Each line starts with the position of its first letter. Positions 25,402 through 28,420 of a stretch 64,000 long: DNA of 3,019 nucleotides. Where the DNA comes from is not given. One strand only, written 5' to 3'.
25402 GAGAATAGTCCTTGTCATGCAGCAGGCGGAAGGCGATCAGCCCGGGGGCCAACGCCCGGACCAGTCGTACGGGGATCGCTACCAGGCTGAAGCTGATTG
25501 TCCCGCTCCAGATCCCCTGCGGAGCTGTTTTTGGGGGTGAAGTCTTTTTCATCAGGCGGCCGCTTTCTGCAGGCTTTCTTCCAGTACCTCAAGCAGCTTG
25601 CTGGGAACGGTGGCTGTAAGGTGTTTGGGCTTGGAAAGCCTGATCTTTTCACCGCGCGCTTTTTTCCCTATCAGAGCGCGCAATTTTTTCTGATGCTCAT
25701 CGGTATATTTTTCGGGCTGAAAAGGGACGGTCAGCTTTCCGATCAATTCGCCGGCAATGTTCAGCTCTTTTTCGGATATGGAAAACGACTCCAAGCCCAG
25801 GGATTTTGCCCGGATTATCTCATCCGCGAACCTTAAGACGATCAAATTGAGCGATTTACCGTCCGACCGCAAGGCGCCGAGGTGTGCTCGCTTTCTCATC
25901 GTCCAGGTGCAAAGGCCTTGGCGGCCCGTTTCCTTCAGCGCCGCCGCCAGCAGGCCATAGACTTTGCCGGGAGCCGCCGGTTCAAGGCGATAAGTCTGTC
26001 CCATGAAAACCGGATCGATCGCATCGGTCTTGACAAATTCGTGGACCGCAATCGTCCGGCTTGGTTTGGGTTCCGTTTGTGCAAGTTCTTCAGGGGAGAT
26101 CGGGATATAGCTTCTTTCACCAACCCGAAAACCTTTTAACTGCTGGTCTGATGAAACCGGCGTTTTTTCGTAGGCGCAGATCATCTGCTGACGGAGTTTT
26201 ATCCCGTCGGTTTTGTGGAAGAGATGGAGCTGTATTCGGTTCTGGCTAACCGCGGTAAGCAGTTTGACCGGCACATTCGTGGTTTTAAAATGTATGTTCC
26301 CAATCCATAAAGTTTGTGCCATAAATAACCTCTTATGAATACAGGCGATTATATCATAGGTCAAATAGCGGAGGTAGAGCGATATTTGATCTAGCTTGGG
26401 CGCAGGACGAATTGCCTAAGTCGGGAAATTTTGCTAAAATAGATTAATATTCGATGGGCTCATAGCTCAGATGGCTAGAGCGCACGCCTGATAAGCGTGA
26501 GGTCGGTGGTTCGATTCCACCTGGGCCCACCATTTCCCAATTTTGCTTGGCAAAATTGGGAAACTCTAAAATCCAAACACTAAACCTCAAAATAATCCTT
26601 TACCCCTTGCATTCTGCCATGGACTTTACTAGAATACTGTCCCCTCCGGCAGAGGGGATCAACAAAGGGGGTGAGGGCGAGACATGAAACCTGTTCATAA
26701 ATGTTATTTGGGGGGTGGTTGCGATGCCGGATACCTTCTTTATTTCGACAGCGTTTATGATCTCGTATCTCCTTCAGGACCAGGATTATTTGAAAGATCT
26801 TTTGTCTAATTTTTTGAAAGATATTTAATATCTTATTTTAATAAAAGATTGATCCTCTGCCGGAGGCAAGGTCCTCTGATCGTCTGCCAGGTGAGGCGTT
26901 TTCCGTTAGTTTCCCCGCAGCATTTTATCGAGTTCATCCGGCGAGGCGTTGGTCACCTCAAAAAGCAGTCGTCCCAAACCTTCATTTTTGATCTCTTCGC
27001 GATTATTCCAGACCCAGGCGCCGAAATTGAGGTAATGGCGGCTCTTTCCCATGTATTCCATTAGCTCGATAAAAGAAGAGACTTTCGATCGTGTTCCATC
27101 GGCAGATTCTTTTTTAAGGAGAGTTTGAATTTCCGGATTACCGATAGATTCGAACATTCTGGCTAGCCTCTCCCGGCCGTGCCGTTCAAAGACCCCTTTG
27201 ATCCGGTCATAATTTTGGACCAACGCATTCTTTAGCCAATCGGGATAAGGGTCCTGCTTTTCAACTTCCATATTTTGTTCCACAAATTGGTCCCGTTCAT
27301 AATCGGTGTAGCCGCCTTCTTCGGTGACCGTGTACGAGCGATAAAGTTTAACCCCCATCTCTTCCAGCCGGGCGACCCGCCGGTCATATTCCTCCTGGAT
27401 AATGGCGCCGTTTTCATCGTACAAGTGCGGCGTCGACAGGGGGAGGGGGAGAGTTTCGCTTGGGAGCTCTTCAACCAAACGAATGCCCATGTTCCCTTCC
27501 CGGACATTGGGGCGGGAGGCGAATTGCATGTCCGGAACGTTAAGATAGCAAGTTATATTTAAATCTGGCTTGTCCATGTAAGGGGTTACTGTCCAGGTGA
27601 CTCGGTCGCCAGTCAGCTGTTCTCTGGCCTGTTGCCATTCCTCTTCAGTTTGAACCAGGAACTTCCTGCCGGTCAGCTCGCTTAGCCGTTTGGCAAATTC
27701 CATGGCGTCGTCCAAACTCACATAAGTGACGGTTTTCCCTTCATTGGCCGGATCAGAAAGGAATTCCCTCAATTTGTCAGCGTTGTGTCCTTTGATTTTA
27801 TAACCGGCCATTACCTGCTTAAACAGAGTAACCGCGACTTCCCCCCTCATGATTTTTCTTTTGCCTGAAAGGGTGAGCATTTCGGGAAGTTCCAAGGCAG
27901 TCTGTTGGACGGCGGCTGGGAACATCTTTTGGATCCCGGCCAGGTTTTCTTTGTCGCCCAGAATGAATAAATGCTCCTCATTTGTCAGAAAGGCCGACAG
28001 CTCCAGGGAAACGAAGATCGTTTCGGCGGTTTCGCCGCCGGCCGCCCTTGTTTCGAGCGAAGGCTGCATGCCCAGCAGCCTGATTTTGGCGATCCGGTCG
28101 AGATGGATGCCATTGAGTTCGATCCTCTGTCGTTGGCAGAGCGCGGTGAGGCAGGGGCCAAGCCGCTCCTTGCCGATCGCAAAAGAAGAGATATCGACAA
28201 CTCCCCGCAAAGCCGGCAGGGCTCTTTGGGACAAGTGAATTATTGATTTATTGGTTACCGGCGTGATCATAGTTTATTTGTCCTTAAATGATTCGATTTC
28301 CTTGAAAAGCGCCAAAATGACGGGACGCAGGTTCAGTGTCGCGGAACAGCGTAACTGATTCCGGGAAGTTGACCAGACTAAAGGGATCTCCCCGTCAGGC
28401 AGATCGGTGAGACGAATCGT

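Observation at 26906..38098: Candidate novel system: divergent Clp/Hsp100-like double-AAA+ ATPase plus five tandem diversifying paralogues carrying a degenerate FGE-sulfatase-like domain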

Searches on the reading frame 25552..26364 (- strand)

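Call 33: search_protein_families(library=pfam, proteins=[window:25552-26364:-], max_evalue=0.001)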
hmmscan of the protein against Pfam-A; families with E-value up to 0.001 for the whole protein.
window:25552-26364:- (270 aa): 1 family
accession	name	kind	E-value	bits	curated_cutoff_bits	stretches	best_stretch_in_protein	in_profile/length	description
PF02735.22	Ku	-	6.9e-33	114.6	25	1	26-202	2-189/190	Ku70/Ku80 beta-barrel domain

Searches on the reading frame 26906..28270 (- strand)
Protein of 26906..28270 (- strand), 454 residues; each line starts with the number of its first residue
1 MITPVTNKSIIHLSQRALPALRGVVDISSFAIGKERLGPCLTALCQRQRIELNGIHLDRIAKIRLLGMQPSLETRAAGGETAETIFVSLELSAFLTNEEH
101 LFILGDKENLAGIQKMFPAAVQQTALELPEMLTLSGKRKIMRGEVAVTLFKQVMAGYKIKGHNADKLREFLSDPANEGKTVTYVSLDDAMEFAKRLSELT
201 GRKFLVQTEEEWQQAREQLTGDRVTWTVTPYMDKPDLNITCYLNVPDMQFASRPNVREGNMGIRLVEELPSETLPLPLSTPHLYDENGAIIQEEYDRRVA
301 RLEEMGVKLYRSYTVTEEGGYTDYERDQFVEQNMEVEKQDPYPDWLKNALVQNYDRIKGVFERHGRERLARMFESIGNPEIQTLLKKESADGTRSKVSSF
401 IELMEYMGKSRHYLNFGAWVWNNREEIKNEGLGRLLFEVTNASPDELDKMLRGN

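Call 4: search_protein_families(library=pfam, proteins=[window:26906-28270:-], max_evalue=1)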
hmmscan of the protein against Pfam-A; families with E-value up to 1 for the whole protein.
window:26906-28270:- (454 aa): 3 families
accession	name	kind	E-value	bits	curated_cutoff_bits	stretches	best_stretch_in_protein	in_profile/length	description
PF03781.23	FGE-sulfatase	-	0.01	16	23.3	1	173-229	85-136/255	Sulfatase-modifying factor enzyme 1-like domain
PF05712.18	MRG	-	0.081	12.7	22.8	1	324-405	106-176/190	MRG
PF10703.15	MoaF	-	0.12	12.7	23.3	1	194-228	19-53/108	MoaF N-terminal domain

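Call 5: search_protein_families(library=padloc, proteins=[window:26906-28270:-], max_evalue=1)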
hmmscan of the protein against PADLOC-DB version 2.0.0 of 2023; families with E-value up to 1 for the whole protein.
window:26906-28270:- (454 aa): 0 families

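Call 6: search_protein_families(library=ncbifam, proteins=[window:26906-28270:-], max_evalue=1)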
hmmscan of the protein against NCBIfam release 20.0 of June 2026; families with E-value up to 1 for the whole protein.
window:26906-28270:- (454 aa): 0 families

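Call 82: search_protein_families(library=phrogs, proteins=[window:26906-28270:-], max_evalue=0.01)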
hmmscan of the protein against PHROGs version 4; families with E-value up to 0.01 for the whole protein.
window:26906-28270:- (454 aa): 1 family
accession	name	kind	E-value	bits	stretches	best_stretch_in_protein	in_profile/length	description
phrog_18508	-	other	7.6e-07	29.7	1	147-215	62-132/266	kinase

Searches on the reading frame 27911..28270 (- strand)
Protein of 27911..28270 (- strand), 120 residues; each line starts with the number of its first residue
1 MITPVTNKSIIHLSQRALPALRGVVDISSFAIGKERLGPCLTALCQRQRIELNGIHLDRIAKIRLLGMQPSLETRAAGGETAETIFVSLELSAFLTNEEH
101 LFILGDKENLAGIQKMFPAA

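Call 20: find_homologous_proteins(query=A1, max_evalue=0.001)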
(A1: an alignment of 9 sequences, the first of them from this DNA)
Query A1 (9 sequences) (117 aa, profile of the alignment): 1 proteins with E <= 0.001 among 1207 candidates.
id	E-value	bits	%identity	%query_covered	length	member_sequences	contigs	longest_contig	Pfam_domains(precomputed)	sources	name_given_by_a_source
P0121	5.2e-37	144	64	94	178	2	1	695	-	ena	-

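Call 43: search_protein_representatives(alignment_id=A3)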
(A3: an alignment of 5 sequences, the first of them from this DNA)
Query: 5 sequences, 117 profile positions. Proteins with E-value up to 0.001 (for the whole library): 32; up to 1e-10: 30; up to 1e-30: 10. The best 32 are listed.
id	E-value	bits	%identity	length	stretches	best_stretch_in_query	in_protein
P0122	2.2e-58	211.5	-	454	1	1-117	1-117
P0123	3.6e-54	197.9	-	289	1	1-116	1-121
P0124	1.8e-53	195.7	-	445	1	1-116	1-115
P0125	8.1e-52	190.4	-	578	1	1-117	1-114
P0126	3.9e-51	188.2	-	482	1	1-115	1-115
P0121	2.0e-42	160.0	-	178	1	1-114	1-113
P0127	2.8e-41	156.4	-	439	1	13-115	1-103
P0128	1.3e-35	138.2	-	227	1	1-115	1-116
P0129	1.5e-33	131.5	-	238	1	1-115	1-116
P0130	6.1e-32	126.3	-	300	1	24-116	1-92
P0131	1.3e-30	121.9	-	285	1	21-115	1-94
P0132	2.5e-29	117.8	-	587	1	21-114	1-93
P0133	9.6e-29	116.0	-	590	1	1-112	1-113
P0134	1.1e-24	102.9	-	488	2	12-112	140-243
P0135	2.9e-24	101.5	-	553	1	1-115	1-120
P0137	4.2e-23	97.8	-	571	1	1-112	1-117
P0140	1.4e-21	92.8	-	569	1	1-116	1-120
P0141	2.4e-21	92.1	-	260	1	1-114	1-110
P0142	2.9e-21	91.8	-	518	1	5-114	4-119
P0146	4.1e-18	81.7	-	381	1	1-113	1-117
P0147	8.0e-17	77.5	-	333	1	13-113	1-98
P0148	2.8e-15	72.5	-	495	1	1-113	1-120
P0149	2.0e-13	66.6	-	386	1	32-115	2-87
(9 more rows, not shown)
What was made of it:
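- It is always N-terminal in the 32 clusters found among 1.84 billion representatives (call 43).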

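Call 49: find_encoding_contigs(protein=P0148, flank=10000, max_places=2)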
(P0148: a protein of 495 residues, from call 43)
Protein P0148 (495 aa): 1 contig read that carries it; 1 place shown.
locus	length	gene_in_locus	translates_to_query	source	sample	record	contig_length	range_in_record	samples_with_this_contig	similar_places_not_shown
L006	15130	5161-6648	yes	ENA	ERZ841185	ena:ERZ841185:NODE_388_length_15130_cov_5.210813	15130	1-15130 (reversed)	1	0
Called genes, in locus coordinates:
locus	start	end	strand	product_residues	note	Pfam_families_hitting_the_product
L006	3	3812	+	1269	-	?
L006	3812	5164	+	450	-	-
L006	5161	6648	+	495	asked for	PF00400:WD40, PF24814:WD40_Prp19, PF25173:Beta-prop_WDR3_1st, PF26550:Tricorn_2nd, PF23381:Beta-prop_IFT122_1st, PF23389:Beta-prop_WDR19_1st, PF23414:Beta-prop_EML_2, PF24796:WDR55, +62 more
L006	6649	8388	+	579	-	PF24807:WD40_CDC20-Fz, PF24814:WD40_Prp19, PF25173:Beta-prop_WDR3_1st, PF23381:Beta-prop_IFT122_1st, PF24796:WDR55, PF25172:Beta-prop_WDR3_2nd, PF25174:Beta-prop_THOC3, PF25175:Beta-prop_WDR5, +72 more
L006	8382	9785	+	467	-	-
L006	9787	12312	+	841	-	-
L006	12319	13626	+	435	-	-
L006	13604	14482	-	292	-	PF07837:FTCD_N, PF02971:FTCD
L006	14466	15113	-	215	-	PF01434:Peptidase_M41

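Call 50: find_encoding_contigs(protein=P0133, flank=10000, max_places=2)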
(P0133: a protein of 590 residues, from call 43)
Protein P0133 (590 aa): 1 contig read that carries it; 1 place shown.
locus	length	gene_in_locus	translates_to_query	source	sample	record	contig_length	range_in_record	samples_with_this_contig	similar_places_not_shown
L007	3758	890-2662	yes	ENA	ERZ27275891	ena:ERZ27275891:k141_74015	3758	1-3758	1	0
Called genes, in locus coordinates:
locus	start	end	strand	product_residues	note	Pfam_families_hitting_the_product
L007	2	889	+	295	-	?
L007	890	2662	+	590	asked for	PF03478:Beta-prop_KIB1-4 (faint), PF13360:PQQ_2, PF01011:PQQ, PF25293:Beta-prop_EMC1_N (faint), PF07774:EMC1_C (faint), PF13570:Beta-prop_ACSF4, PF13360:PQQ_2, PF13570:Beta-prop_ACSF4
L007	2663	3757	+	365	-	?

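Call 53: predict_structure(alignment_id=A5)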
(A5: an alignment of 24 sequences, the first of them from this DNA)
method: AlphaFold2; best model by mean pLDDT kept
length: 120 residues; sequences in the alignment: 24
mean_pLDDT: 82.3   pTM: 0.76
mean pLDDT of the five models: 82.3, 81.8, 80.1, 79.4, 79.0
residues with pLDDT >= 90: 42; 70-90: 61; 50-70: 9; < 50: 8
segments of 3 or more residues with pLDDT < 50: 1-7
pLDDT, mean of each block of 10 residues (from residue 1): 46 72 90 91 87 92 91 90 87 87 89 66
secondary structure, 60 per line:
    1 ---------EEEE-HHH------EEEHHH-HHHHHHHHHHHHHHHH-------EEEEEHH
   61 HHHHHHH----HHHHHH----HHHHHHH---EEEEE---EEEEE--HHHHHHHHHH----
elements in order: E10-13 E24-26 H31-46 E54-58 H59-67 H72-77 H82-88 E92-96 E100-104 H107-116
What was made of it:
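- The AF2 model is confident (pLDDT 82, pTM 0.76) and residues 1-7 are disordered (call 53). The AF2 monomer is compact (call 53).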

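Call 59: fold_search(model_id=the predicted structure, library=viral)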
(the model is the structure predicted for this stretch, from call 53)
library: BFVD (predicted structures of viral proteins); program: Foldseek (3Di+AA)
matches with E <= 10: 33; with E <= 0.001: 0
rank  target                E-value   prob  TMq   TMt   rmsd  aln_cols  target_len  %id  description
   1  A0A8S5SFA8            1.4e+00  0.03  0.20  0.11  14.1       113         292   13  Replicative helicase [Siphoviridae sp. ct3q24]
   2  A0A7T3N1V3            1.7e+00  0.01  0.15  0.16  15.1       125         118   10  Uncharacterized protein [Campylobacter phage F336]
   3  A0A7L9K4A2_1          2.1e+00  0.08  0.29  0.04  12.1        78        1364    9  Polyprotein 1a [Olive leaf yellowing-associated virus]
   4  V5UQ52                2.8e+00  0.02  0.19  0.03  14.4       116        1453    6  Uncharacterized protein [Shigella phage pSb-1]
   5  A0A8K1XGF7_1          3.0e+00  0.03  0.28  0.05  10.1       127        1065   10  (no name in the UniProt tables at hand)
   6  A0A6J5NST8            3.4e+00  0.07  0.21  0.05   1.9        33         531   27  Uncharacterized protein [uncultured Caudovirales phage]
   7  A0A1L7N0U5            3.4e+00  0.01  0.16  0.16  13.7        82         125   20  Uncharacterized protein [Ralstonia phage RP12]
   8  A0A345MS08            3.9e+00  0.07  0.30  0.11   7.5        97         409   11  (no name in the UniProt tables at hand)
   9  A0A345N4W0            4.2e+00  0.03  0.22  0.30  12.1        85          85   12  (no name in the UniProt tables at hand)
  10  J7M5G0                4.2e+00  0.03  0.14  0.03   9.4        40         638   15  Putative RNA-dependent RNA polymerase (Fragment) [Yado-kari virus 1]
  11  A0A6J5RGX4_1          4.2e+00  0.02  0.20  0.04  13.5        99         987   13  IPT domain containing protein [uncultured Caudovirales phage]
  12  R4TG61                4.4e+00  0.06  0.17  0.04   1.1        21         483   10  Uncharacterized protein [Haloarcula hispanica tailed virus 2]
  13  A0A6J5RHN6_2          5.0e+00  0.02  0.23  0.04  11.2        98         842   12  Uncharacterized protein [uncultured Caudovirales phage]
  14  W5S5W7                5.0e+00  0.01  0.13  0.11  10.1        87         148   20  Uncharacterized protein [Pithovirus sibericum]
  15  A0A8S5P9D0            6.5e+00  0.03  0.18  0.09   2.8        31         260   22  Tail protein [Siphoviridae sp. ct2kB26]
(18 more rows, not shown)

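Call 67: list_cluster_members(proteins=[P0128, P0133, P0134, P0135, P0137, P0140, P0141, P0142, P0146, P0148])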
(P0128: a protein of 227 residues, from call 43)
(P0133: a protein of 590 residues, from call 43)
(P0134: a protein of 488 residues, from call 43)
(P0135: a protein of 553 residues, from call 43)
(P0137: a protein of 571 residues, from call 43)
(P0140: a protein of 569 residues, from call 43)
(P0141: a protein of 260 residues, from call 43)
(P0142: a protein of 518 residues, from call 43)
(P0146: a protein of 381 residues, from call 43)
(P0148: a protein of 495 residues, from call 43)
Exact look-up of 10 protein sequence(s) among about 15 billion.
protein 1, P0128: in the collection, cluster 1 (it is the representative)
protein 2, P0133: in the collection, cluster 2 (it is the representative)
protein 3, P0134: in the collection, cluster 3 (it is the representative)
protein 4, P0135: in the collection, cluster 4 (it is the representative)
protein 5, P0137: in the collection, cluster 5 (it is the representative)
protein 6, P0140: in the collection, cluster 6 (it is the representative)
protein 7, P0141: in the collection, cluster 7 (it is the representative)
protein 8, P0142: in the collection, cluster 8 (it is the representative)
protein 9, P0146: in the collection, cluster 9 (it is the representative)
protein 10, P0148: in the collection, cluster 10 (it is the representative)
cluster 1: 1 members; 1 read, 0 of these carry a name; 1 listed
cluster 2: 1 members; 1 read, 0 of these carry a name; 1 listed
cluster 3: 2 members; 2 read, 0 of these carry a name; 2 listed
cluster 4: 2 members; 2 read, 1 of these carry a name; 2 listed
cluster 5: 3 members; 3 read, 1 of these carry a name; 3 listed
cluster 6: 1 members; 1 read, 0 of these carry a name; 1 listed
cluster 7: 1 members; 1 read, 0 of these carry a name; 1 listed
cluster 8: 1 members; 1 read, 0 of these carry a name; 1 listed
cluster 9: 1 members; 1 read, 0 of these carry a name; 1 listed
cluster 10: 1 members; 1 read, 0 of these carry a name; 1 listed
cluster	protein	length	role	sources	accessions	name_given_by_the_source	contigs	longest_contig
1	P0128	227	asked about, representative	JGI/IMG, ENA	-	-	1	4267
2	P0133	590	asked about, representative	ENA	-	-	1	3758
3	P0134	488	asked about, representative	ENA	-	-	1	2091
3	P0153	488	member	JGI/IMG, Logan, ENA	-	-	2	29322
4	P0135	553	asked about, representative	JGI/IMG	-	hypothetical protein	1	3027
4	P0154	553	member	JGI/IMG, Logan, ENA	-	-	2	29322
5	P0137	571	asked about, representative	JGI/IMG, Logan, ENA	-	-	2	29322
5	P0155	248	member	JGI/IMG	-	hypothetical protein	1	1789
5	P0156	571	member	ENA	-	-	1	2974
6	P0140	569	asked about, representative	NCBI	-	-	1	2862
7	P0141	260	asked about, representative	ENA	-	-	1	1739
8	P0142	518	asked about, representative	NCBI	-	-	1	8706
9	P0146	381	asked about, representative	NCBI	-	-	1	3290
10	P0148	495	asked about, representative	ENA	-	-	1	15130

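Call 68: find_encoding_contigs(protein=P0137, flank=10000, max_places=2)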
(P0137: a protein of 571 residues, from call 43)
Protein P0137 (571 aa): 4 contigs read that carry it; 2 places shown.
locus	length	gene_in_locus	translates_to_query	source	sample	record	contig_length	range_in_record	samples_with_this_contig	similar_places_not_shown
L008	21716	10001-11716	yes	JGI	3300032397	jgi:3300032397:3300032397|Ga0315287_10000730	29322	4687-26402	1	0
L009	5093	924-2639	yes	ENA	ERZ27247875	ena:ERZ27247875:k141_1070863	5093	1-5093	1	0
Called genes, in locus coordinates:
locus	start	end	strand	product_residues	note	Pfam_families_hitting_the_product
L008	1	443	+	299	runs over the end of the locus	-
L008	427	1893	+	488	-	-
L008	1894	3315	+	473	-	-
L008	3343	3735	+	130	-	-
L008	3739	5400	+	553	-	-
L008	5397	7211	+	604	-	-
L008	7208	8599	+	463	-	-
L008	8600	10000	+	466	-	-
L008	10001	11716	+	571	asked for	-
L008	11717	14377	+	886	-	-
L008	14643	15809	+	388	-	-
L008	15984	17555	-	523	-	PF00395:SLH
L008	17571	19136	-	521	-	PF13620:CarboxypepD_reg, PF13205:Big_5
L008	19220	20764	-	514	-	PF13620:CarboxypepD_reg, PF13205:Big_5 (weak)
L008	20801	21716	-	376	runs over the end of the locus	PF00919:UPF0004, PF04055:Radical_SAM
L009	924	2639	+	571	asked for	-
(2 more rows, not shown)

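Call 69: find_encoding_contigs(protein=P0142, flank=10000, max_places=2)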
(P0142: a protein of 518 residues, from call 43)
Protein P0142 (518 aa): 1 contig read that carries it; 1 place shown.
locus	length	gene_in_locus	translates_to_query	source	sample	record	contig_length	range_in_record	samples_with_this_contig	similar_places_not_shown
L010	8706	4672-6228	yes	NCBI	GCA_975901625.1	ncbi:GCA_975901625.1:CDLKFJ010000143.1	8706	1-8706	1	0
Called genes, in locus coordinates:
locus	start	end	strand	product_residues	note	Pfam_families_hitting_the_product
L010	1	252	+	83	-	?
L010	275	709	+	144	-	PF11068:YlqD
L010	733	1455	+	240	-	PF01746:tRNA_m1G_MT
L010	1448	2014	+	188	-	PF09936:Methyltrn_RNA_4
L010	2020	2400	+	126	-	PF01245:Ribosomal_L19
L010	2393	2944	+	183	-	PF10502:Peptidase_S26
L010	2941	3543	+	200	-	PF01351:RNase_HII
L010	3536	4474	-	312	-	PF02729:OTCace_N, PF00185:OTCace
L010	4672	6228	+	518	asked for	PF03781:FGE-sulfatase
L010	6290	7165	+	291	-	PF02424:ApbE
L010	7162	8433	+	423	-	PF00871:Acetate_kinase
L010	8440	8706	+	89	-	?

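Call 71: find_encoding_contigs(protein=P0153, flank=10000, max_places=1)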
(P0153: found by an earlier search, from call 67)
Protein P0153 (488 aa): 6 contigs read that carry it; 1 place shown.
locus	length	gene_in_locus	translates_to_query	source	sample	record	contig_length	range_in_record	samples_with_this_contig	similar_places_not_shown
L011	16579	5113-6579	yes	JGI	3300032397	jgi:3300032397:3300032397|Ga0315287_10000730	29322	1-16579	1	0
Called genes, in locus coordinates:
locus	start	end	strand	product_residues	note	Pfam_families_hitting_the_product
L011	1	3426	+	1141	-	?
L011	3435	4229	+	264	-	-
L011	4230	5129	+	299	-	-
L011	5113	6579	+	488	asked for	-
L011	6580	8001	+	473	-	-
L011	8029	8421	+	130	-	-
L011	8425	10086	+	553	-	-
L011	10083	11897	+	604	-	-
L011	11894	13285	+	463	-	-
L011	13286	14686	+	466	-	-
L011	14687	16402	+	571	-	-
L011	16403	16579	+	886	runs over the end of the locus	-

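Call 82: search_protein_families(library=phrogs, proteins=[L006:12319-13626:+], max_evalue=0.01)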
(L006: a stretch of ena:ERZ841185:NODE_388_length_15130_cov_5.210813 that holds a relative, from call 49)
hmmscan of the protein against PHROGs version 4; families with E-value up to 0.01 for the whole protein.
L006:12319-13626:+ (435 aa): 0 families

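Call 93: search_protein_families(library=pfam, proteins=[P0147, P0149, P0142, P0132, P0137, P0140, P0135, P0133, L008:11717-14377:+], max_evalue=0.01)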
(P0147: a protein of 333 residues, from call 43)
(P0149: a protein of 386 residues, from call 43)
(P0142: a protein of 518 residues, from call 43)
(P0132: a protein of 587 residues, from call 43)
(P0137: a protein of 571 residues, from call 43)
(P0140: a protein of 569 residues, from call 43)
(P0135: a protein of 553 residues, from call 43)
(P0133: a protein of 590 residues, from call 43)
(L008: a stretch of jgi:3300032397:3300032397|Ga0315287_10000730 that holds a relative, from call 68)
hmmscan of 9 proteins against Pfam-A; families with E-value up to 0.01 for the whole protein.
P0147 (333 aa): 1 family
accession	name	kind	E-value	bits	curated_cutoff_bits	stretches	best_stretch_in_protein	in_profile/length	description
PF03781.23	FGE-sulfatase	-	3.8e-45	155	23.3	1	110-331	2-248/255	Sulfatase-modifying factor enzyme 1-like domain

P0149 (386 aa): 1 family
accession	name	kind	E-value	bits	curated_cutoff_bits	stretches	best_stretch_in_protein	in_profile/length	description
PF03781.23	FGE-sulfatase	-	5.6e-50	170.8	23.3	1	133-377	4-254/255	Sulfatase-modifying factor enzyme 1-like domain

P0142 (518 aa): 1 family
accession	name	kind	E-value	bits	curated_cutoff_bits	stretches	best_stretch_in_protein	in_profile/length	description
PF03781.23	FGE-sulfatase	-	4.5e-67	226.8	23.3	2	295-514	3-254/255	Sulfatase-modifying factor enzyme 1-like domain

P0132 (587 aa): 1 family
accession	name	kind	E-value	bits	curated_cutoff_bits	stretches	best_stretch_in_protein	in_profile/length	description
PF03781.23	FGE-sulfatase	-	1.5e-05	25.3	23.3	1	93-210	16-138/255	Sulfatase-modifying factor enzyme 1-like domain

P0137 (571 aa): 0 families

P0140 (569 aa): 0 families

P0135 (553 aa): 0 families

P0133 (590 aa): 12 families
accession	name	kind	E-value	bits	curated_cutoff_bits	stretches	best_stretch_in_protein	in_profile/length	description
PF13360.13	PQQ_2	-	7.3e-50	170.2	27.6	4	356-474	26-145/233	Outer membrane protein assembly factor BamB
PF13570.13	Beta-prop_ACSF4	-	2e-37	129.8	133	4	132-350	40-249/329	Beta-alanine-activating enzyme, beta-propeller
PF01011.28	PQQ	-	6.2e-26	91.7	26.7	3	144-315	50-209/595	Glucose/ethanol/alcohol dehydrogenase, beta-propeller domain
PF25293.1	Beta-prop_EMC1_N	-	1.9e-08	34.7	34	1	381-509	47-188/219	EMC1 N-terminal beta-propeller domain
PF03478.24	Beta-prop_KIB1-4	-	3.6e-07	30.4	27.4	0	252-343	90-172/242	KIB1-4 beta-propeller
PF20067.5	SSL_N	-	2.3e-05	24.6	18.9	0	446-460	30-44/46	Strictosidine synthase-like, N-terminal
PF25171.1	Beta-prop_WDR36-Utp21_1st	-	0.00017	21.6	80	0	410-517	79-181/266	WDR36/Utp21 first beta-propeller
PF14339.12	DUF4394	-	0.00023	21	29.6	0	146-172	32-58/230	Domain of unknown function (DUF4394)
PF23414.1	Beta-prop_EML_2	-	0.00042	20.2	90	0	450-512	13-75/266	Echinoderm microtubule-associated protein second beta-propeller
PF03055.21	RPE65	-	0.00064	19.3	27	0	231-344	54-170/469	Retinal pigment epithelial membrane protein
PF01789.22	PsbP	-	0.0011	19.5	23.5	0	291-312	120-141/155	PsbP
PF21959.2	DUF6923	-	0.0031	17.8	27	0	273-309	88-165/234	Repeat of unknown function (DUF6923)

L008:11717-14377:+ (886 aa): 0 families
